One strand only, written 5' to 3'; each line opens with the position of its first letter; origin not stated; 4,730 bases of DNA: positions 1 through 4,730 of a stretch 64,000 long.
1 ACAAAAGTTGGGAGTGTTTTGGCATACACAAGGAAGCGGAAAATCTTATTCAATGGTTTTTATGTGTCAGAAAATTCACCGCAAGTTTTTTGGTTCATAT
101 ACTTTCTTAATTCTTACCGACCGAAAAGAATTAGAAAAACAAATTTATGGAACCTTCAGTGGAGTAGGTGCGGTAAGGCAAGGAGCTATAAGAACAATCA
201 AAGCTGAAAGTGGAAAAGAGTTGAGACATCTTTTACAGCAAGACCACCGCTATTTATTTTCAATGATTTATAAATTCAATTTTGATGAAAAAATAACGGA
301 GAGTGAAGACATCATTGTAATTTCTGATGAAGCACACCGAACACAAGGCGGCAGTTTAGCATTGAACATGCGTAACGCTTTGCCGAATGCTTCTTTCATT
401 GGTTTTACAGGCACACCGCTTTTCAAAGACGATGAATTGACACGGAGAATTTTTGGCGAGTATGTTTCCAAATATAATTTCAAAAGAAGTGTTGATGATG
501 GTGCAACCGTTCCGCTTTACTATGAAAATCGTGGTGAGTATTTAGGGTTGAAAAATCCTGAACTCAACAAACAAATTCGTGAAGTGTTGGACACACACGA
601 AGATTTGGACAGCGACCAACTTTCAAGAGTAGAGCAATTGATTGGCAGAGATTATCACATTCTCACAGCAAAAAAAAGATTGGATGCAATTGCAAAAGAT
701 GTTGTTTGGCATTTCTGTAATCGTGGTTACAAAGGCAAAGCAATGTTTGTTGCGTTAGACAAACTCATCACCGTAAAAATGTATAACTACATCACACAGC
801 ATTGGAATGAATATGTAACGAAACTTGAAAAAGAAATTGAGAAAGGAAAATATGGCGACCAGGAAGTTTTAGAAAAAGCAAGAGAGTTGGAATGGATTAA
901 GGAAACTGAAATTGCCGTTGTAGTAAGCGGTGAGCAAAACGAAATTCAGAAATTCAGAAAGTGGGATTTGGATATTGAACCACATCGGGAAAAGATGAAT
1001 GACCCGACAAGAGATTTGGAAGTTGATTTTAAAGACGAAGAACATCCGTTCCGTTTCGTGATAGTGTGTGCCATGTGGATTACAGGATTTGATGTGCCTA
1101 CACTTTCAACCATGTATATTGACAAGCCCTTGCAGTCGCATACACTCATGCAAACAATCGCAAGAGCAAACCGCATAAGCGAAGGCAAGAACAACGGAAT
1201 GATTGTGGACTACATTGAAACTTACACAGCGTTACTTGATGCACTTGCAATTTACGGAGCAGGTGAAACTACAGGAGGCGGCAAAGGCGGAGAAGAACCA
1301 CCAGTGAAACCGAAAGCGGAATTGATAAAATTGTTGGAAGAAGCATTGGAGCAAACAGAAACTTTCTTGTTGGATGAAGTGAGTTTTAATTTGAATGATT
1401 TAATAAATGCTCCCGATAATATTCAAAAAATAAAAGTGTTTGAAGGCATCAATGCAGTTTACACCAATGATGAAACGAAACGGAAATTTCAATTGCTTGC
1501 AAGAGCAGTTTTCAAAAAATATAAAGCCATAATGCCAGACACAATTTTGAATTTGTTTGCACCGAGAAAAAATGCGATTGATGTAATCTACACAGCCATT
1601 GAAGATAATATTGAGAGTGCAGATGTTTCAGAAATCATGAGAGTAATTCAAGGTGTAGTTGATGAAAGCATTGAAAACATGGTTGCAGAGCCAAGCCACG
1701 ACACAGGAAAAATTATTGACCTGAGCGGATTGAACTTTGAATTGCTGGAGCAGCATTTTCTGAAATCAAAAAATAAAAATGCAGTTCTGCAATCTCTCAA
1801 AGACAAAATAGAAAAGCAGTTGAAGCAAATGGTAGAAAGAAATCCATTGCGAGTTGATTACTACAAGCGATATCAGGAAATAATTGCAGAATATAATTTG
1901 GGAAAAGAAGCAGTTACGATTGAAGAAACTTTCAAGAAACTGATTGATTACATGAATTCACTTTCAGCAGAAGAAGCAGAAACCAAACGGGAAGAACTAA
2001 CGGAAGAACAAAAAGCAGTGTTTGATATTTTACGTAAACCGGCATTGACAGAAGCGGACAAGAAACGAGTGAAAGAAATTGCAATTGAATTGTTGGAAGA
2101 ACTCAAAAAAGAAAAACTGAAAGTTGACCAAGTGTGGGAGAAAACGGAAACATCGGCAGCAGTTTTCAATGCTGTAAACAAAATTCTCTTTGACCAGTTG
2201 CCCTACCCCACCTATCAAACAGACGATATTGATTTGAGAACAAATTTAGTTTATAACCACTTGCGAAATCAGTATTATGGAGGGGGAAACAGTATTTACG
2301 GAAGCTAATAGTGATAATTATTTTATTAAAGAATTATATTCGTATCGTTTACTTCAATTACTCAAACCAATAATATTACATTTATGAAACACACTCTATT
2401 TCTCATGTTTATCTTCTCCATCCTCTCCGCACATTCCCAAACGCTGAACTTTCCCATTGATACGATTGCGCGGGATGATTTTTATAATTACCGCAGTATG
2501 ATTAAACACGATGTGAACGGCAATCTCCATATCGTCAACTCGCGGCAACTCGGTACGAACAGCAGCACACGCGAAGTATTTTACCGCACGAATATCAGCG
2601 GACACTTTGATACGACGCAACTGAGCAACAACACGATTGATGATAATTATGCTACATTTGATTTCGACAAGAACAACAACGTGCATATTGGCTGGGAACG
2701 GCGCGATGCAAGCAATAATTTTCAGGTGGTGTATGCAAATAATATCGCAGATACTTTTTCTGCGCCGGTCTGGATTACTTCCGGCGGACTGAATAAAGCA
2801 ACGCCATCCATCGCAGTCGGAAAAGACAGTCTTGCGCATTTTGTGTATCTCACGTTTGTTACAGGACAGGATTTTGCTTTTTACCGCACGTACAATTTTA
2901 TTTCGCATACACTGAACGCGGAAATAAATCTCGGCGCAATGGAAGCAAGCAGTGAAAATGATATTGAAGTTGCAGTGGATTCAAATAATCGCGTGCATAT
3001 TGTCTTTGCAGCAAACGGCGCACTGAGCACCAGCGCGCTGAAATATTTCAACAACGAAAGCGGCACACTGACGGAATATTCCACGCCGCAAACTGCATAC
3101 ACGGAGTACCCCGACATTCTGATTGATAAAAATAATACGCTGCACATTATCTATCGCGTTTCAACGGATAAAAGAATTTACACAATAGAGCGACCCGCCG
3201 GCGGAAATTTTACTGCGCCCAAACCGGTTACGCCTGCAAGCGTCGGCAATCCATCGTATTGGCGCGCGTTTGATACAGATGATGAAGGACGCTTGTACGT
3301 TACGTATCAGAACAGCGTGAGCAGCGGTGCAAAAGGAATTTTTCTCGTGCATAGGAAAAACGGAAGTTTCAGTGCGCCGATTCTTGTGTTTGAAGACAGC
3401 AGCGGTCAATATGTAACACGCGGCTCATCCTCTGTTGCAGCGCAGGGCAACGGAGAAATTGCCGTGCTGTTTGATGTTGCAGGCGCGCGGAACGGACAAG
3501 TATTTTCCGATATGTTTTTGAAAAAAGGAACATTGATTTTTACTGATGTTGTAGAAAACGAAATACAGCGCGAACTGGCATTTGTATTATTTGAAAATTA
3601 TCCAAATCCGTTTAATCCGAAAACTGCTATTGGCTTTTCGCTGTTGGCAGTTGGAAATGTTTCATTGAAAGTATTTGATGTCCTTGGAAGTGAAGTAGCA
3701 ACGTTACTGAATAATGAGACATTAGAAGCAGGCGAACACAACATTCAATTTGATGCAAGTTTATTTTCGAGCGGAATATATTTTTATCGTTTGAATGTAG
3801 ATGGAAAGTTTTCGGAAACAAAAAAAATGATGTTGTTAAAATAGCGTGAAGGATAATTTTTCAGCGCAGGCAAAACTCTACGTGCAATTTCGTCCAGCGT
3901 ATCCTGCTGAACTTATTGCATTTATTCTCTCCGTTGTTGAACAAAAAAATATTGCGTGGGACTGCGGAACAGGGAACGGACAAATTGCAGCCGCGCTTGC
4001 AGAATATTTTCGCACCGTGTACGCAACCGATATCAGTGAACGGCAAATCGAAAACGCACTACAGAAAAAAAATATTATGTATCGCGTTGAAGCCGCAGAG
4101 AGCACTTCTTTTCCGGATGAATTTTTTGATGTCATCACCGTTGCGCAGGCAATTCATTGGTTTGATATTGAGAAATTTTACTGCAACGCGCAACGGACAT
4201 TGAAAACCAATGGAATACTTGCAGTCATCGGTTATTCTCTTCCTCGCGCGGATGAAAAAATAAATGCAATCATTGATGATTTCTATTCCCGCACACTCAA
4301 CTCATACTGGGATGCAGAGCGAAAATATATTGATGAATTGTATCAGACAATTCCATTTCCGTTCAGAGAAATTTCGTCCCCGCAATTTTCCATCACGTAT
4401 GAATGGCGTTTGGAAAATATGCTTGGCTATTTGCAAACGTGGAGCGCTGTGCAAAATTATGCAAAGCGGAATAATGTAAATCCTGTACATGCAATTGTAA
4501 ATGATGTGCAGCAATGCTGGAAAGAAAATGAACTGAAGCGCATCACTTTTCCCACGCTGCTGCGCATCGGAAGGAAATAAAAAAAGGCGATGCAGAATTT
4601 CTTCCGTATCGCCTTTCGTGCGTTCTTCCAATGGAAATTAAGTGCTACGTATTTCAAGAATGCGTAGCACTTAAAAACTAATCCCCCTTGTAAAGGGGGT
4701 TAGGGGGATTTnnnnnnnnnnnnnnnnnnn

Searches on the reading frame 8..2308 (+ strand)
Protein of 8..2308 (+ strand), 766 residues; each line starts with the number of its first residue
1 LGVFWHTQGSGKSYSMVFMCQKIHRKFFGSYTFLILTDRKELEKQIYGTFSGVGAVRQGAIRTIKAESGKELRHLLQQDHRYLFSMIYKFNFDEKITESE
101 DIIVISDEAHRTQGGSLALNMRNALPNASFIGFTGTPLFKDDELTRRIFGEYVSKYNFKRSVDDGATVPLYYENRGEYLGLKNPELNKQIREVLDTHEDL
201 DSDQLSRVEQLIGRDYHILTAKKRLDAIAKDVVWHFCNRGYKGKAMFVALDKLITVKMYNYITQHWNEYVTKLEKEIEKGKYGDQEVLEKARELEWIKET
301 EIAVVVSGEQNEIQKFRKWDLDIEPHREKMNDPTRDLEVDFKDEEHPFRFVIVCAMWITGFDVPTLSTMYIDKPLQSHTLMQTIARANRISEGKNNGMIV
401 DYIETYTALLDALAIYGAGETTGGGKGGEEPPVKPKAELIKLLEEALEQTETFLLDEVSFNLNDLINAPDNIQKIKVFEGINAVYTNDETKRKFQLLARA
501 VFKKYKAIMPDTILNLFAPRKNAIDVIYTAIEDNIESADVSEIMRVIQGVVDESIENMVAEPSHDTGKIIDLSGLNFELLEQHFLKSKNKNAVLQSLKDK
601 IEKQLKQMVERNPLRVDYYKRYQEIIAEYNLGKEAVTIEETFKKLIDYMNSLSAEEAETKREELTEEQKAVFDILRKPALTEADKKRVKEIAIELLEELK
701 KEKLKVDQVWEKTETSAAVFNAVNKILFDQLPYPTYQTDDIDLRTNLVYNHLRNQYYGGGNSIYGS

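Call 23: search_protein_families(library=pfam, proteins=[window:8-2308:+], max_evalue=0.00001)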
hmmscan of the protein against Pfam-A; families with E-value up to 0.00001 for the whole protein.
window:8-2308:+ (766 aa): 3 families
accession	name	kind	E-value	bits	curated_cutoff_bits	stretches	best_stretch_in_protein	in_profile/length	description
PF18766.7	SWI2_SNF2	-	5e-63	213.2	26.7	1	2-199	21-217/221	SWI2/SNF2 ATPase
PF22679.2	T1R_D3-like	-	4.6e-18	66.6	27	1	326-402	78-156/158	Type I restriction enzyme subunit R domain 3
PF04851.21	ResIII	-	5.2e-17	62.7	22.5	1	2-137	26-162/164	Type III restriction enzyme, res subunit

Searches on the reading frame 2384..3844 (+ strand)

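Call 23: search_protein_families(library=pfam, proteins=[window:2384-3844:+], max_evalue=0.00001)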
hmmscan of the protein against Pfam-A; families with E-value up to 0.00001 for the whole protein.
window:2384-3844:+ (486 aa): 1 family
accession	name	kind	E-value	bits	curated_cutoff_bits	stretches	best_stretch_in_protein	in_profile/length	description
PF18962.6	Por_Secre_tail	-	3e-10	40.7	27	1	406-482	2-73/75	Secretion system C-terminal sorting domain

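Call 81: search_protein_families(library=pfam, proteins=[window:2384-3844:+], max_evalue=0.01)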
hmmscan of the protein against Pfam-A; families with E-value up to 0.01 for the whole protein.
window:2384-3844:+ (486 aa): 2 families
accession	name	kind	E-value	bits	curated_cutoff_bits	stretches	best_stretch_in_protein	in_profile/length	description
PF18962.6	Por_Secre_tail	-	3e-10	40.7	27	1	406-482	2-73/75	Secretion system C-terminal sorting domain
PF13585.12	CHU_C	-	0.0036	17.8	27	0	424-481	27-81/86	CHU_C Type IX secretion signal domain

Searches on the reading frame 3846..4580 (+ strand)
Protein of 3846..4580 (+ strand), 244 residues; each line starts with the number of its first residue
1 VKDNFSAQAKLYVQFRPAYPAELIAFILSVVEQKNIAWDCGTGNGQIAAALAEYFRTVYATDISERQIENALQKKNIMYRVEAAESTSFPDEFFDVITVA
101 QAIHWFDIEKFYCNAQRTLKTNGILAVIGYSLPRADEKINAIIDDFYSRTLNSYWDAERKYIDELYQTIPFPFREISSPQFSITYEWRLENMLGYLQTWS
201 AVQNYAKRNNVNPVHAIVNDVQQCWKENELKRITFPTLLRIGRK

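Call 23: search_protein_families(library=pfam, proteins=[window:3846-4580:+], max_evalue=0.00001)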
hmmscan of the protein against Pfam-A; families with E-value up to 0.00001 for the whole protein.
window:3846-4580:+ (244 aa): 6 families
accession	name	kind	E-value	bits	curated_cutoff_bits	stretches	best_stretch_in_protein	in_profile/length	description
PF08241.18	Methyltransf_11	-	2.9e-19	69.9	21.2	1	39-126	2-94/95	Methyltransferase domain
PF13649.12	Methyltransf_25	-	1.4e-14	55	27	1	39-123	3-97/97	Methyltransferase domain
PF13847.12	Methyltransf_31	-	3.4e-11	43.5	27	1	38-131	8-113/145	Methyltransferase domain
PF08242.18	Methyltransf_12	-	2.7e-09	38.1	30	1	39-125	2-98/98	Methyltransferase domain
PF13489.12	Methyltransf_23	-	7.7e-08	32.7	27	1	13-127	2-116/164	Methyltransferase domain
PF05219.18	DREV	-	5.2e-06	26.2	26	1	37-100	98-158/265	DREV methyltransferase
